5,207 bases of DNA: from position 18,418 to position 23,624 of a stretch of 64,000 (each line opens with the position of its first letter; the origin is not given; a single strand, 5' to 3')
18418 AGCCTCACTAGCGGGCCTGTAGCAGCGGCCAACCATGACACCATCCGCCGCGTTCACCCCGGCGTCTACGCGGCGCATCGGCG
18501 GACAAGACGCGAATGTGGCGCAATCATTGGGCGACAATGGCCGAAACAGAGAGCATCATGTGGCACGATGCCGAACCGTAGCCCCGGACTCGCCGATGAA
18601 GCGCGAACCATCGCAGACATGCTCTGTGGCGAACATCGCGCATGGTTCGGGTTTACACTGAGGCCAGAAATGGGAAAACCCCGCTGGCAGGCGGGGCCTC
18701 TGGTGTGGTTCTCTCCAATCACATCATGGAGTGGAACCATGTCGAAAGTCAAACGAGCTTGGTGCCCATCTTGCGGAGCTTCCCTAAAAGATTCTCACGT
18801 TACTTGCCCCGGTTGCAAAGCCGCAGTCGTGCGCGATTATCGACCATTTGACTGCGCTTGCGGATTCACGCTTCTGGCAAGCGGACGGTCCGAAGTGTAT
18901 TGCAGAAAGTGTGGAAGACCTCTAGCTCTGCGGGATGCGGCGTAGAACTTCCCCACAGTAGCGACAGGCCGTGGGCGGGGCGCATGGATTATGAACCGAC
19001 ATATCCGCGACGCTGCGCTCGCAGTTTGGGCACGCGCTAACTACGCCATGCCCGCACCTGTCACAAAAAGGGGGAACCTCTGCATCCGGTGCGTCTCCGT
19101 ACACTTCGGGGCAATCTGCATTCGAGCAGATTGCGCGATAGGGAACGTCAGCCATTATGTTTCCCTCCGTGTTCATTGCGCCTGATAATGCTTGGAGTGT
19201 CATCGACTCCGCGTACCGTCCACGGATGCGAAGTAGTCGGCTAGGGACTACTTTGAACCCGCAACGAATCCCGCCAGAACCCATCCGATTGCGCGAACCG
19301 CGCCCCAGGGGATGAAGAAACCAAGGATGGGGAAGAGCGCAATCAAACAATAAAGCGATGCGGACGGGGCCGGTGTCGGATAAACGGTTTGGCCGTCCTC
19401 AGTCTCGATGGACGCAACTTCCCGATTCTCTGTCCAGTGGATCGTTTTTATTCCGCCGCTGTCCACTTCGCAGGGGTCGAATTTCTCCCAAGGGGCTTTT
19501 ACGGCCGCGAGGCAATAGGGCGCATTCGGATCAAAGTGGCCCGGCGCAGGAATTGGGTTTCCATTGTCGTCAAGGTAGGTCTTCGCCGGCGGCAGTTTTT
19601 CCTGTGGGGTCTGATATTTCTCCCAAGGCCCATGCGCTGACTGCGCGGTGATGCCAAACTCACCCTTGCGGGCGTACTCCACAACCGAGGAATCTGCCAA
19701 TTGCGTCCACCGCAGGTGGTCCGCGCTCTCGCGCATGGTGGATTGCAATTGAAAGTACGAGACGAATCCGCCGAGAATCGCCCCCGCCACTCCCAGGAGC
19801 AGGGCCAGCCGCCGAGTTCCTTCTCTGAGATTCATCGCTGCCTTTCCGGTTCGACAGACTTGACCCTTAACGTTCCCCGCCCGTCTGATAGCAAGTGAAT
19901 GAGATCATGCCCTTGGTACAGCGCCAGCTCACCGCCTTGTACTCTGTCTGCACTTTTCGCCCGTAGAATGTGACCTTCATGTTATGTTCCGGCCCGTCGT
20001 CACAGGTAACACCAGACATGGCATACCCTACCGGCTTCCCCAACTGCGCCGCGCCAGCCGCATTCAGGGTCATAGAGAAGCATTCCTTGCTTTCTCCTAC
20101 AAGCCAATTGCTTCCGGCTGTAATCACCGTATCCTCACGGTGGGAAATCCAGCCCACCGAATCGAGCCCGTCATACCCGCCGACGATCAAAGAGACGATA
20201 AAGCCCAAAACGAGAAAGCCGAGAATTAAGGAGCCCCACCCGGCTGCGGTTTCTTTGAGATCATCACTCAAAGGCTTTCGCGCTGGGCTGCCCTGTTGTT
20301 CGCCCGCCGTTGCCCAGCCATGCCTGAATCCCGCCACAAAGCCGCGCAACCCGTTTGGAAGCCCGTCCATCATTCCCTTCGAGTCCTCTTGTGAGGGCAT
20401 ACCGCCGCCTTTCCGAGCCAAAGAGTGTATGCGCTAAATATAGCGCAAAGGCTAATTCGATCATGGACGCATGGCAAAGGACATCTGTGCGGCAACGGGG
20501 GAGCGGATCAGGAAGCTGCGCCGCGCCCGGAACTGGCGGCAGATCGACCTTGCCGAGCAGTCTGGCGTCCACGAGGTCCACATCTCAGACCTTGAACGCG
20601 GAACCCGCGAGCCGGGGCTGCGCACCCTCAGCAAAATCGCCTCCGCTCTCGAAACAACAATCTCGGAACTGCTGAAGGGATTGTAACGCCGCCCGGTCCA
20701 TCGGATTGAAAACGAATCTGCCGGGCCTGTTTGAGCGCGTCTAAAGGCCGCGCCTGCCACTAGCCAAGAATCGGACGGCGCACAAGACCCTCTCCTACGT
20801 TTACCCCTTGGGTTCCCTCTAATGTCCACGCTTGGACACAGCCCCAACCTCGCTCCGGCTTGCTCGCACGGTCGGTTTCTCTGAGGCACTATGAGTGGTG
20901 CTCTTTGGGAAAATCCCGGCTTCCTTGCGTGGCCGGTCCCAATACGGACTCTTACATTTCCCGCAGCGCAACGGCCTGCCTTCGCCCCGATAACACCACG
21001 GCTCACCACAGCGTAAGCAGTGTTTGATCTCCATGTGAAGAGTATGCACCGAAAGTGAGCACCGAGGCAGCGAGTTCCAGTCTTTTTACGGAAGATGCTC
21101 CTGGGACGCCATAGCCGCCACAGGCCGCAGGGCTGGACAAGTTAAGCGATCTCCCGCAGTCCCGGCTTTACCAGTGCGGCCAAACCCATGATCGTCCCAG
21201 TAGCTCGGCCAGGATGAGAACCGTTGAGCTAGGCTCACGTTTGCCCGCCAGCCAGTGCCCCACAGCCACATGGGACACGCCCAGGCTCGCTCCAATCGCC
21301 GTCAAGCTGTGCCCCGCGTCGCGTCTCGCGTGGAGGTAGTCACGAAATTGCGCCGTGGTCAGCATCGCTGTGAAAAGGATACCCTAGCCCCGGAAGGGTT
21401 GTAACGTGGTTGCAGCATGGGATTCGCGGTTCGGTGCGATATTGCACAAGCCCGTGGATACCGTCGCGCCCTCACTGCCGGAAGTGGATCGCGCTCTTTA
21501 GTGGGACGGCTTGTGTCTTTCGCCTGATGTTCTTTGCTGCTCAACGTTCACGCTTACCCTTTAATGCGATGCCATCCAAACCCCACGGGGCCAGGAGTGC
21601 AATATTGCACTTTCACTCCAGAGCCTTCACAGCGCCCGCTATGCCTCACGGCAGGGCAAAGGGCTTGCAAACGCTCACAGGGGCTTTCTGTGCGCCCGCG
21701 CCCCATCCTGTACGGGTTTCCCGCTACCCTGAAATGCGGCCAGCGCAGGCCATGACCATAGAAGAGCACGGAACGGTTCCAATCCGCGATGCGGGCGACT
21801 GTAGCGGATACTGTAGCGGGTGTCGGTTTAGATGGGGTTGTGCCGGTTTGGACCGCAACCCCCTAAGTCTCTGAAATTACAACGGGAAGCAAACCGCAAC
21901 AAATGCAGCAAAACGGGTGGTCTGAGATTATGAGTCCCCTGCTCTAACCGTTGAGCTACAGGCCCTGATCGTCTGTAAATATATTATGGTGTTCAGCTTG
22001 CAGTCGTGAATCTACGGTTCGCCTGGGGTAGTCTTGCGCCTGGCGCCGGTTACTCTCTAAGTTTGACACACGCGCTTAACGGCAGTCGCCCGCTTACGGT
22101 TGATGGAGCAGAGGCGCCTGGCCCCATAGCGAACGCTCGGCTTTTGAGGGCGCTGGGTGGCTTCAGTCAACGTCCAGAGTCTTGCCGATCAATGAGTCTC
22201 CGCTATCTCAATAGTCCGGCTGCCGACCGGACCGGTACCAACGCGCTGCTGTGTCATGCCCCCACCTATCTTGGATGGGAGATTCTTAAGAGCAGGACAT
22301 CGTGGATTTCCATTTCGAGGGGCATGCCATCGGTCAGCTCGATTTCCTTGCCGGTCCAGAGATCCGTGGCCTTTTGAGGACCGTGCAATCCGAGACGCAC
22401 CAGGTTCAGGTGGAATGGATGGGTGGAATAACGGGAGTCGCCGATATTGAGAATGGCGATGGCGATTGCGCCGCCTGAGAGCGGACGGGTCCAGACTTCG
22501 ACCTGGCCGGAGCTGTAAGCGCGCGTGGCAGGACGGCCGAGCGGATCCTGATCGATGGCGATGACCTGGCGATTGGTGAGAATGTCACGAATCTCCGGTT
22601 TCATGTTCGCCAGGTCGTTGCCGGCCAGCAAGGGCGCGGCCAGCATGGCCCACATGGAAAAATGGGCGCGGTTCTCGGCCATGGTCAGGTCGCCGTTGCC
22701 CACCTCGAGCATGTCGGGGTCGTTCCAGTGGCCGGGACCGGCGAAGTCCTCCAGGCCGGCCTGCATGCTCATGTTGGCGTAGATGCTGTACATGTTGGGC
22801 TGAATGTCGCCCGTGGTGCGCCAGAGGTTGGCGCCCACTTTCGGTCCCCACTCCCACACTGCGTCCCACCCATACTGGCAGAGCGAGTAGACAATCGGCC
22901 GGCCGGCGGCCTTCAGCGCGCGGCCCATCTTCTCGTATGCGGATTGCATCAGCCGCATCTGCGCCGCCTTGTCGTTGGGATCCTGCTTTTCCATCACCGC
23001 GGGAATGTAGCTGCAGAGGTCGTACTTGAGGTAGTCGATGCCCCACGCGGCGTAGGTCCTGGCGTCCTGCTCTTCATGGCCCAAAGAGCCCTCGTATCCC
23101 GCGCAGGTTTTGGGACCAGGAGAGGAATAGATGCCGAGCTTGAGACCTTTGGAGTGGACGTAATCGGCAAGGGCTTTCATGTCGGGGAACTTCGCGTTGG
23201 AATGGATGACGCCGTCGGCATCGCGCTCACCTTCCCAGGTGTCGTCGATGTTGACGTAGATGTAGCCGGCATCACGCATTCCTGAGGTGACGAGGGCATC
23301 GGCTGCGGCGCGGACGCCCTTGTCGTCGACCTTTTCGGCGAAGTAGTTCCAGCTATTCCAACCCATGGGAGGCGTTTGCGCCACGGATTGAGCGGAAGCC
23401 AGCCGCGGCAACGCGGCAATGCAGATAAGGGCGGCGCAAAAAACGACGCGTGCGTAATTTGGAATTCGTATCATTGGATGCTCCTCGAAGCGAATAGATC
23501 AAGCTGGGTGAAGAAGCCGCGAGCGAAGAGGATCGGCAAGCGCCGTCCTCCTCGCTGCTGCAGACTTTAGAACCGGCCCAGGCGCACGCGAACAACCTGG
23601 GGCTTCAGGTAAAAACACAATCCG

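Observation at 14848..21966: Integrative element that duplicates the 5' half of its target tRNA (reverse polarity), with the integrase stop codon inside the tRNA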

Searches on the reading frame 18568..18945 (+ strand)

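Call 9: search_protein_families(library=pfam, proteins=[window:18568-18945:+], max_evalue=0.01)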
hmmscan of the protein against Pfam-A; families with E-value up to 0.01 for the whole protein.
window:18568-18945:+ (125 aa): 12 families
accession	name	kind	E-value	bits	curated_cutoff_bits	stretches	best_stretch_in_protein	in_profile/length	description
PF13240.11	Zn_Ribbon_1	-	0.00012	22.2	25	1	66-83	2-19/23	zinc-ribbon domain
PF12773.13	DZR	-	0.00024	21.6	27.3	0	63-88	12-35/45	Double zinc ribbon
PF10601.15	zf-LITAF-like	-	0.0004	20.9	23.8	0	64-88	43-67/70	LITAF-like zinc ribbon domain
PF10083.14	DUF2321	-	0.0004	20.5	24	1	51-119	14-77/157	Uncharacterized protein conserved in bacteria (DUF2321)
PF14803.11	Zn_ribbon_Nudix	-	0.00086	19.6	25.6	0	111-122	2-13/34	Nudix N-terminal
PF23146.2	Zf_IFT144_1st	-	0.0012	19.1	27.5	1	66-84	7-25/25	IFT144, first zinc finger domain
PF19474.4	DUF6011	-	0.0015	18.4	26.6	1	104-119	3-18/37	Family of unknown function (DUF6011)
PF07191.17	Zn_ribbon_6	-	0.0027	18.1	25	0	79-120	2-40/67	Double zinc ribbon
PF13248.11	Zn_ribbon_3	-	0.0042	17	27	1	66-83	5-22/26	zinc-ribbon domain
PF22289.1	DmmA-like_C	-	0.0058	17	27.4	0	98-123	7-32/44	Dimethylamine monooxygenase subunit DmmA-like, C-terminal domain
PF22747.2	Zn_ribbon_DUF2089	-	0.0091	16.5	27.6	1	66-87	1-22/32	DUF2089 zinc ribbon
PF17848.7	Zn_ribbon_ACC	-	0.0097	16.5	24.5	0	78-87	2-11/26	Acetyl-CoA carboxylase zinc finger domain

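Call 53: search_protein_families(library=phrogs, proteins=[window:18568-18945:+], max_evalue=0.001)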
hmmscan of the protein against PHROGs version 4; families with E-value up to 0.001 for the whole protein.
window:18568-18945:+ (125 aa): 0 families

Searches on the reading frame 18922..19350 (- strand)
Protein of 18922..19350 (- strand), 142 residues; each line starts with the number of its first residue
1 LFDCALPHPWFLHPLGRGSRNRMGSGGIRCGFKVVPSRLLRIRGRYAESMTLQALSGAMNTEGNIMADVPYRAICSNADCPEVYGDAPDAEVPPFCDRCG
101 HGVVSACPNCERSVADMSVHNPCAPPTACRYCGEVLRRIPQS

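Call 9: search_protein_families(library=pfam, proteins=[window:18922-19350:-], max_evalue=0.01)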
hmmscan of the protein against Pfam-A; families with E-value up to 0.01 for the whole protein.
window:18922-19350:- (142 aa): 1 family
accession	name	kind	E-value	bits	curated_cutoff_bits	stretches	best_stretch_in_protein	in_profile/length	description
PF12773.13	DZR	-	0.0059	17.2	27.3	0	95-116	14-36/45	Double zinc ribbon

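Call 53: search_protein_families(library=phrogs, proteins=[window:18922-19350:-], max_evalue=0.001)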
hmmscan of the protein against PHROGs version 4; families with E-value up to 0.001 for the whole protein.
window:18922-19350:- (142 aa): 0 families

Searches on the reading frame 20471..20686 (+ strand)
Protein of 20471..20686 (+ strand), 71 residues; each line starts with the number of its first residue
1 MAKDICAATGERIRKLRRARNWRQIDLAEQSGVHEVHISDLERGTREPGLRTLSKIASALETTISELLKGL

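Call 9: search_protein_families(library=pfam, proteins=[window:20471-20686:+], max_evalue=0.01)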
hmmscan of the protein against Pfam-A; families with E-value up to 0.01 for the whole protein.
window:20471-20686:+ (71 aa): 5 families
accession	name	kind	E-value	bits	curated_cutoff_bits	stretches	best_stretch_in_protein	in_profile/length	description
PF01381.28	HTH_3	-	3.6e-16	59.4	23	1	13-67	1-55/55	Helix-turn-helix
PF13560.12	HTH_31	-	4e-10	40.3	27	1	10-66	3-60/64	Helix-turn-helix domain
PF13443.12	HTH_26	-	4.4e-10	40.1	22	1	12-69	1-59/63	Cro/C1-type HTH DNA-binding domain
PF12844.13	HTH_19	-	8.5e-08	32.4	30.2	1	10-70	1-61/64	Helix-turn-helix domain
PF13744.12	HTH_37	-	2.6e-05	24.4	27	1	9-45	19-55/80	Helix-turn-helix domain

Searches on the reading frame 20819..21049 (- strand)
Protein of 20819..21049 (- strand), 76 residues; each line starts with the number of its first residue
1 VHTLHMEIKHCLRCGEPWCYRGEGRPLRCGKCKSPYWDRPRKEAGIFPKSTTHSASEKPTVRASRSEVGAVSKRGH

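Call 53: search_protein_families(library=phrogs, proteins=[window:20819-21049:-], max_evalue=0.001)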
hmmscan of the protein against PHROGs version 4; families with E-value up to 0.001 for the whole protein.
window:20819-21049:- (76 aa): 0 families

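Call 68: search_protein_families(library=pfam, proteins=[window:20819-21049:-], max_evalue=0.01)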
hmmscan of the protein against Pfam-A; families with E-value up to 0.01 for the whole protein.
window:20819-21049:- (76 aa): 0 families

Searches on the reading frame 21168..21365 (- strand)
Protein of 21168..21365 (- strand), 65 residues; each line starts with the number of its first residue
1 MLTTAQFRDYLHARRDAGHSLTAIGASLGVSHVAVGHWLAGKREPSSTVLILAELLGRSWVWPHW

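Call 9: search_protein_families(library=pfam, proteins=[window:21168-21365:-], max_evalue=0.01)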
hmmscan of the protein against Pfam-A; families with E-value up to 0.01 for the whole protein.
window:21168-21365:- (65 aa): 2 families
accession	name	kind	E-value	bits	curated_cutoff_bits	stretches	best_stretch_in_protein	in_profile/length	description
PF01381.28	HTH_3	-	3.9e-06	27.2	23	1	13-59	4-51/55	Helix-turn-helix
PF13560.12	HTH_31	-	5.7e-06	27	27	1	12-58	7-56/64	Helix-turn-helix domain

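Call 53: search_protein_families(library=phrogs, proteins=[window:21168-21365:-], max_evalue=0.001)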
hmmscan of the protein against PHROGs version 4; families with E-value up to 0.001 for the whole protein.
window:21168-21365:- (65 aa): 2 families
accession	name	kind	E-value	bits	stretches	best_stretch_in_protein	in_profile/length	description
phrog_4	-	transcription regulation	1.9e-06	28.1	1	8-62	138-190/400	transcriptional repressor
phrog_8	-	transcription regulation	0.0001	22.9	1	7-62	162-214/346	transcriptional regulator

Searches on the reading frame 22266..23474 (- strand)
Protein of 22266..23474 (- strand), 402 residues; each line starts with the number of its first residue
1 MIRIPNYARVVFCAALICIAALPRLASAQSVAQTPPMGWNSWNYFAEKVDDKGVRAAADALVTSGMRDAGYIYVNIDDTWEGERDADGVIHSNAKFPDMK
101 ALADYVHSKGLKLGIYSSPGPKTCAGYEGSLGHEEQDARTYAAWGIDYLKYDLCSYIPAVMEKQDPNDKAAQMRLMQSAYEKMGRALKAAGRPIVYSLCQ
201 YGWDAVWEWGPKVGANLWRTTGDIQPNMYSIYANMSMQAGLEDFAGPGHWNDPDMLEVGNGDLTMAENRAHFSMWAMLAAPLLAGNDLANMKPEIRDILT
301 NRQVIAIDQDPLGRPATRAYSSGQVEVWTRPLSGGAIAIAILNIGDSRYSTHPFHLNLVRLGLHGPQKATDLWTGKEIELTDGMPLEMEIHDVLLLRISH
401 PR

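Call 68: search_protein_families(library=pfam, proteins=[window:22266-23474:-], max_evalue=0.01)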
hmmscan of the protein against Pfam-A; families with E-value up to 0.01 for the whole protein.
window:22266-23474:- (402 aa): 3 families
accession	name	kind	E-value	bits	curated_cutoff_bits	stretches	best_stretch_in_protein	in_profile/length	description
PF16499.11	Melibiase_2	-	8e-63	212.8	23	1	34-310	1-284/284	Alpha galactosidase A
PF17801.7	Melibiase_C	-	9.6e-14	51.7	22.9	1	323-398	2-71/71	Alpha galactosidase C-terminal beta sandwich domain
PF17450.8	Melibiase_2_C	-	9.3e-05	23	22.5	1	320-346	8-34/87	Alpha galactosidase A C-terminal beta sandwich domain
